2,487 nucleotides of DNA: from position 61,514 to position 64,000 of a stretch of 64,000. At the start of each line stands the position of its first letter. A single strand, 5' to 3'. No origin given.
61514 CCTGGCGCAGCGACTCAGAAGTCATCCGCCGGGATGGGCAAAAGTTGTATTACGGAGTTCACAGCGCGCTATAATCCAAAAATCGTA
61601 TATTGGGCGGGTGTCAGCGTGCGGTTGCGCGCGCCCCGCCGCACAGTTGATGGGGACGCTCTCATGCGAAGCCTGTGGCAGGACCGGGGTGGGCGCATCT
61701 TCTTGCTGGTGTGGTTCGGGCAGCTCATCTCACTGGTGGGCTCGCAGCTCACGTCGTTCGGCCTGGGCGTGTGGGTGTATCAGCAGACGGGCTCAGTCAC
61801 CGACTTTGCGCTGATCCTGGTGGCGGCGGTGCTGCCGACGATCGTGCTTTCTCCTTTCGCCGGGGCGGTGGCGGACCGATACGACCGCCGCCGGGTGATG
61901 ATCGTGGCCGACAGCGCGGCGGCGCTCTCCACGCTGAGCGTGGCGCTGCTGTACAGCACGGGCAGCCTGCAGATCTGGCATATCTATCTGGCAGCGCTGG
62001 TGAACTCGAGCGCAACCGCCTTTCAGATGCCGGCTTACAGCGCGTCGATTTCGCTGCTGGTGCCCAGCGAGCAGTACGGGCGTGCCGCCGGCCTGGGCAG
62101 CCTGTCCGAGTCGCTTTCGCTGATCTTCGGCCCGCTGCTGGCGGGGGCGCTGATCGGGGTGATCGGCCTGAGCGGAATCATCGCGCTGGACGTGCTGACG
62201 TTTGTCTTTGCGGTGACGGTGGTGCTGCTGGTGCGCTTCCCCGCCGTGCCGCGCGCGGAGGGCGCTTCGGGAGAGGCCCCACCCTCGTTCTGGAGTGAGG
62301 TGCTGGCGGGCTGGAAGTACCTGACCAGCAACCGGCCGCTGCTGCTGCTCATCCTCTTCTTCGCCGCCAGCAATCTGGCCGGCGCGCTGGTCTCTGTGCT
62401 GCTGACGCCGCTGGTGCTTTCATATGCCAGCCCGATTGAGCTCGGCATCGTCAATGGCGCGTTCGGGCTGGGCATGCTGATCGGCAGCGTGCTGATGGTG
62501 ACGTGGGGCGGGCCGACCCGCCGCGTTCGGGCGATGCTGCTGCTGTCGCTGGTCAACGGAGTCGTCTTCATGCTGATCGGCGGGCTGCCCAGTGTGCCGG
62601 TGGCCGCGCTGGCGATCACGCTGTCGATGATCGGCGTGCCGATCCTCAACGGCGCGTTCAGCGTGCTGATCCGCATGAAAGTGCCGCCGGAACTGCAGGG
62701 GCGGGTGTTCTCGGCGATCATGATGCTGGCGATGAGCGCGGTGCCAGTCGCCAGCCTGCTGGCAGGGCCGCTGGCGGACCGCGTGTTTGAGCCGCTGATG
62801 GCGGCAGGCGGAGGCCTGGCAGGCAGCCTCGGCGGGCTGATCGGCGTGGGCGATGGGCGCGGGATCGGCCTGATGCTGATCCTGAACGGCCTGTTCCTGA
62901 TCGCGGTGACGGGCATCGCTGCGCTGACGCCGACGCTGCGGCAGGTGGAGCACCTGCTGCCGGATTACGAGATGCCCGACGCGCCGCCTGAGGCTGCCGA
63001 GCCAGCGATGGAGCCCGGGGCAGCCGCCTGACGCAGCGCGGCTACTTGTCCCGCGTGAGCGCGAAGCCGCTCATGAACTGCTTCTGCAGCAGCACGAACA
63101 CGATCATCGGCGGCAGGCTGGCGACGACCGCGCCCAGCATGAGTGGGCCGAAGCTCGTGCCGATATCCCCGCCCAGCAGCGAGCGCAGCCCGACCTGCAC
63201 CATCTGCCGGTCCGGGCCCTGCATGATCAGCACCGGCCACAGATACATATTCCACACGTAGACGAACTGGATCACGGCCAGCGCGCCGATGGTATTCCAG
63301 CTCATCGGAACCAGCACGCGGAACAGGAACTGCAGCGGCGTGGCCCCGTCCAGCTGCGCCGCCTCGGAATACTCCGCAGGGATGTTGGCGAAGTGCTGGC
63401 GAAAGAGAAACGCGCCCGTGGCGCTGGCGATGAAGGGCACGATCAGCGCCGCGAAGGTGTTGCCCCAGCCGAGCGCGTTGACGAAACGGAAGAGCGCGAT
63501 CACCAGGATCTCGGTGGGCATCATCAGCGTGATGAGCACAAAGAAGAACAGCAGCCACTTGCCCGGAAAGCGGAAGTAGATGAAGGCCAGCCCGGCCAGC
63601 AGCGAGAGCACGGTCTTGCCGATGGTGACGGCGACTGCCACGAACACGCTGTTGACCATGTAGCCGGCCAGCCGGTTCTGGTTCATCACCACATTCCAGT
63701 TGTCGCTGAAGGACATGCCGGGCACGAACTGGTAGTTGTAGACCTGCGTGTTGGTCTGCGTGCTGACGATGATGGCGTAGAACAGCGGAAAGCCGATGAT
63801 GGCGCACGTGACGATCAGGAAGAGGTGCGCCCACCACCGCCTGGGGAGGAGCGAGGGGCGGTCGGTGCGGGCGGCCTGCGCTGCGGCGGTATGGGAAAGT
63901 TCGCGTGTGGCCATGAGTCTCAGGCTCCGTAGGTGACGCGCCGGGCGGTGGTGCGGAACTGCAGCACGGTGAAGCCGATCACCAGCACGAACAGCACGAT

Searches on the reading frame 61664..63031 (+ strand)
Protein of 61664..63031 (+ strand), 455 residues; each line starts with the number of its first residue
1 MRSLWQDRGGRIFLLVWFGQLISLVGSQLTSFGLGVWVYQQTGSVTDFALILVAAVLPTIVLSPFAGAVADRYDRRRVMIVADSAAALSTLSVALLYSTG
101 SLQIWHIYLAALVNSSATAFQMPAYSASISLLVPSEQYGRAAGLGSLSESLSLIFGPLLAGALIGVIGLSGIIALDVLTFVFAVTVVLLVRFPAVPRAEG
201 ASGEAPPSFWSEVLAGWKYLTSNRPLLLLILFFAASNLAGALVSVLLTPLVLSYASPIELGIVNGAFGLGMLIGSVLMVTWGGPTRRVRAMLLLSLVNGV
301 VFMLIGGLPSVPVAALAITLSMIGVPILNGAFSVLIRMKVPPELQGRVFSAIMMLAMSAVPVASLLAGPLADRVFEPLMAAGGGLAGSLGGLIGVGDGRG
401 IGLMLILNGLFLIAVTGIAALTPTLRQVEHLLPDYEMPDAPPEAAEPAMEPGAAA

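Call 4: search_protein_families(library=pfam, proteins=[window:61664-63031:+], max_evalue=0.01)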
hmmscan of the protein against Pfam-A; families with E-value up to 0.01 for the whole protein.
window:61664-63031:+ (455 aa): 2 families
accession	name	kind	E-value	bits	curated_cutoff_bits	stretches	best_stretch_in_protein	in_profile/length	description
PF07690.21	MFS_1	-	5.3e-32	111.5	33.4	1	16-360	1-343/347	Major Facilitator Superfamily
PF05977.19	MFS_3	-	8.3e-25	87.6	27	1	11-375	10-371/524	Transmembrane secretion effector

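Call 5: search_protein_families(library=ncbifam, proteins=[window:61664-63031:+], max_evalue=0.01)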
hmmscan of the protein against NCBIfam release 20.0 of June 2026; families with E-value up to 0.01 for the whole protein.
window:61664-63031:+ (455 aa): 12 families
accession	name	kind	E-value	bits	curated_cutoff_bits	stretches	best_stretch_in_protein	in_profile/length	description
TIGR00900.1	2A0121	subfamily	2.4e-69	234.4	319.6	1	13-374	1-363/364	H+ Antiporter protein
NF000245.1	macrolide_MefA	exception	5.1e-39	134.5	675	1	13-374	11-373/405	macrolide efflux MFS transporter Mef(A)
NF000051.1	macrolide_MefB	exception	8.7e-36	123.7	800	1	12-372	10-370/409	macrolide efflux MFS transporter Mef(B)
NF000246.1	macrolide_MefC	exception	1.5e-32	113.2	870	1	12-372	9-370/407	macrolide efflux MFS transporter Mef(C)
NF000154.1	macrolide_MefEN2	exception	3.2e-25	89.3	800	1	16-357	11-351/401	macrolide efflux MFS transporter Mef(En2)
NF007792.0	PRK10489.1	equivalog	5.1e-22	78.4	324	1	12-380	18-380/419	enterobactin transporter EntS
NF012178.0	tet_MFS_V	exception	1.2e-21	77.4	640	1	50-374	45-374/409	tetracycline efflux MFS transporter Tet(V)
NF052575.1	MFS_efflux_Tap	equivalog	1.8e-19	70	625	1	13-373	6-370/401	multidrug efflux MFS transporter Tap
NF006386.0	PRK08633.1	equivalog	1.2e-12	46.4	1221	1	26-367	27-378/1147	acyl-[ACP]--phospholipid O-acyltransferase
TIGR00880.1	2_A_01_02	superfamily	4.2e-10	39.9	131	1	50-186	3-135/141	multidrug resistance protein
NF012177.1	tet_MFS_42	exception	8.1e-08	31.9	850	1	56-190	46-170/411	tetracycline efflux MFS transporter Tet(42)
TIGR00711.1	efflux_EmrB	subfamily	0.0015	17.3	230.2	1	51-149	297-393/485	DHA2 family efflux MFS transporter permease subunit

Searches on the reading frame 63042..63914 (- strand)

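Call 4: search_protein_families(library=pfam, proteins=[window:63042-63914:-], max_evalue=0.01)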
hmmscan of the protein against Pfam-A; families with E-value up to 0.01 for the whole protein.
window:63042-63914:- (290 aa): 1 family
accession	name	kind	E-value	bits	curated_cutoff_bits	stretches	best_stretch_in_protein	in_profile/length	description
PF00528.27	BPD_transp_1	-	4.9e-19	69.2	26.4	1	102-279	3-177/184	Binding-protein-dependent transport system inner membrane component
